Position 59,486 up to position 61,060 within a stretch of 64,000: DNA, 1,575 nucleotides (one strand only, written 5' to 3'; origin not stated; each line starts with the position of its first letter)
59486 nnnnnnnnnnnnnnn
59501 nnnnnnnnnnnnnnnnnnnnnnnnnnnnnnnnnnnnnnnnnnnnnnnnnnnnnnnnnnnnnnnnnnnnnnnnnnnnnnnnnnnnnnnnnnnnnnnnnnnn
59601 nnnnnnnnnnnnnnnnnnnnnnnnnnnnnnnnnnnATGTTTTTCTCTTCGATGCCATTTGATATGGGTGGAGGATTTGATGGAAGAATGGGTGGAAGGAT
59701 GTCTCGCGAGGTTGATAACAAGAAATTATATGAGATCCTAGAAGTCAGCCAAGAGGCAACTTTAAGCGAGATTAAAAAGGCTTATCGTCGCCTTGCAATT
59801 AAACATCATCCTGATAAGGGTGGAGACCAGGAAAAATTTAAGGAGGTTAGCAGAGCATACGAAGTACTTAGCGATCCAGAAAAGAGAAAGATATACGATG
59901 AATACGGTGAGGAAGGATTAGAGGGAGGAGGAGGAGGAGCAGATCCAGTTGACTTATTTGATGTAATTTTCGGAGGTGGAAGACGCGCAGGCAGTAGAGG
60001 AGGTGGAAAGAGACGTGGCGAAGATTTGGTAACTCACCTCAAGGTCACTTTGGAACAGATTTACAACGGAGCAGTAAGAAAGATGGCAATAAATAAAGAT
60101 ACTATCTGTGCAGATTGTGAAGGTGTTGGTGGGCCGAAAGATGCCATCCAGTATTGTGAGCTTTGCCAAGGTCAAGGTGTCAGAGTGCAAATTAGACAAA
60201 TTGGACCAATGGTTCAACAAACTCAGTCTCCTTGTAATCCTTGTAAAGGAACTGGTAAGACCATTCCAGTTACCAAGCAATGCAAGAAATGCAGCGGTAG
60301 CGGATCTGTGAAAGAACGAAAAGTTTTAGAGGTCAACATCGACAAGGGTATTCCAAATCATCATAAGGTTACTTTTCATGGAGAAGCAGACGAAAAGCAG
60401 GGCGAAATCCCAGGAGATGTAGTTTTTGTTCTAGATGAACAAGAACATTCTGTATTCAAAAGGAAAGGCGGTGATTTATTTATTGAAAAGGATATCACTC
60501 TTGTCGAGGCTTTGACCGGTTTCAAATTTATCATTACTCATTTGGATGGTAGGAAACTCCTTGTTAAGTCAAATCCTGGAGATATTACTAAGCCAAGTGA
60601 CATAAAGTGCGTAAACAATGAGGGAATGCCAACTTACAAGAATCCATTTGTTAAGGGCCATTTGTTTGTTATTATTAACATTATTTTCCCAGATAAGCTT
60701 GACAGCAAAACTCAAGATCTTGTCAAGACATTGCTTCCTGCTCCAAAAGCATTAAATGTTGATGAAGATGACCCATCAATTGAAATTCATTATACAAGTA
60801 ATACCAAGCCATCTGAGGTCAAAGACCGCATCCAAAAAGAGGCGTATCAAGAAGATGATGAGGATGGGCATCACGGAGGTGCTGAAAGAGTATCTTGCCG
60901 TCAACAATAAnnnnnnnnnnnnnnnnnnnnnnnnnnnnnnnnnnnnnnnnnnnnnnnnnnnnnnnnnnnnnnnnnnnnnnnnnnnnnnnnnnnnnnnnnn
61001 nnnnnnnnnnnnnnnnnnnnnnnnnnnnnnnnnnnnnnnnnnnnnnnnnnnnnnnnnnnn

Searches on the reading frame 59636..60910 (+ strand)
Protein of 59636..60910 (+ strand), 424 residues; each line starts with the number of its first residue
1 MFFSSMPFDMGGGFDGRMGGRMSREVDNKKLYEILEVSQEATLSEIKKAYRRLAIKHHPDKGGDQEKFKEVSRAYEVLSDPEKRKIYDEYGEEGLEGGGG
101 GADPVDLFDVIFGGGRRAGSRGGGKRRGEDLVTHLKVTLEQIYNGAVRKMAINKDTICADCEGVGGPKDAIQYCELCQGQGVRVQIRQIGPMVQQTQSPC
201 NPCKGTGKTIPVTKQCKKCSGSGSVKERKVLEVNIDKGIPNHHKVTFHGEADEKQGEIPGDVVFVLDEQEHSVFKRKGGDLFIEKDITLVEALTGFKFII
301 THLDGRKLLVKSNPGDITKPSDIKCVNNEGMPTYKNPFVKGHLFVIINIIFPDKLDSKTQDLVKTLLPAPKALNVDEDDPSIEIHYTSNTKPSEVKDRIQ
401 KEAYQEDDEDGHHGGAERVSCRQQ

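Call 12: search_protein_families(library=pfam, proteins=[window:59636-60910:+])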
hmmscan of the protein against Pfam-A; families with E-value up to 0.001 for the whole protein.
window:59636-60910:+ (424 aa): 3 families
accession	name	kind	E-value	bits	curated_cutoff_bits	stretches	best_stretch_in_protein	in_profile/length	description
PF01556.23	DnaJ_C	-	5.9e-34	117.7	26.6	1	133-352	3-152/152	DnaJ C terminal domain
PF00226.36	DnaJ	-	9.6e-25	86.9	27.8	1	31-88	2-63/63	DnaJ domain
PF00684.25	DnaJ_CXXCXGXG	-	6.7e-13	49.1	32.7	1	158-223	1-65/65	DnaJ central domain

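Call 16: find_encoding_contigs(protein=window:59636-60910:+, flank=3000, max_places=6)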
Protein window:59636-60910:+ (424 aa): 24 contigs read that carry it; 3 places shown.
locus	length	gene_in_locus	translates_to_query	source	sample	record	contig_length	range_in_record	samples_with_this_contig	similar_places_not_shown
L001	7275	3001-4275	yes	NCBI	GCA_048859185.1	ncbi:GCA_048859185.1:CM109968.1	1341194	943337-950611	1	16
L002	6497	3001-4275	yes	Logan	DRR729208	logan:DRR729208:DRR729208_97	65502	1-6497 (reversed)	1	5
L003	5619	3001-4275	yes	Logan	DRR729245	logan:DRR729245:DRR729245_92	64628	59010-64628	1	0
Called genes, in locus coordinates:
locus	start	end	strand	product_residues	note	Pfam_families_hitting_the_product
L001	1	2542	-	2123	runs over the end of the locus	-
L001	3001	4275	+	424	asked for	PF00226:DnaJ, PF01556:DnaJ_C, PF00684:DnaJ_CXXCXGXG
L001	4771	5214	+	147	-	-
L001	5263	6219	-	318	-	PF00650:CRAL_TRIO, PF13716:CRAL_TRIO_2 (weak)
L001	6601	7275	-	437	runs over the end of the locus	PF13339:AATF-Che1, PF08164:TRAUB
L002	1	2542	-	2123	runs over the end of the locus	-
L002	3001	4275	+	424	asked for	PF00226:DnaJ, PF01556:DnaJ_C, PF00684:DnaJ_CXXCXGXG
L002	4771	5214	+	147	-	-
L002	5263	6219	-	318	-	PF00650:CRAL_TRIO, PF13716:CRAL_TRIO_2 (weak)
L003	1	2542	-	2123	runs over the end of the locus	-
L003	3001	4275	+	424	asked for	PF00226:DnaJ, PF01556:DnaJ_C, PF00684:DnaJ_CXXCXGXG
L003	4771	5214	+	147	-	-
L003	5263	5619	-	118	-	?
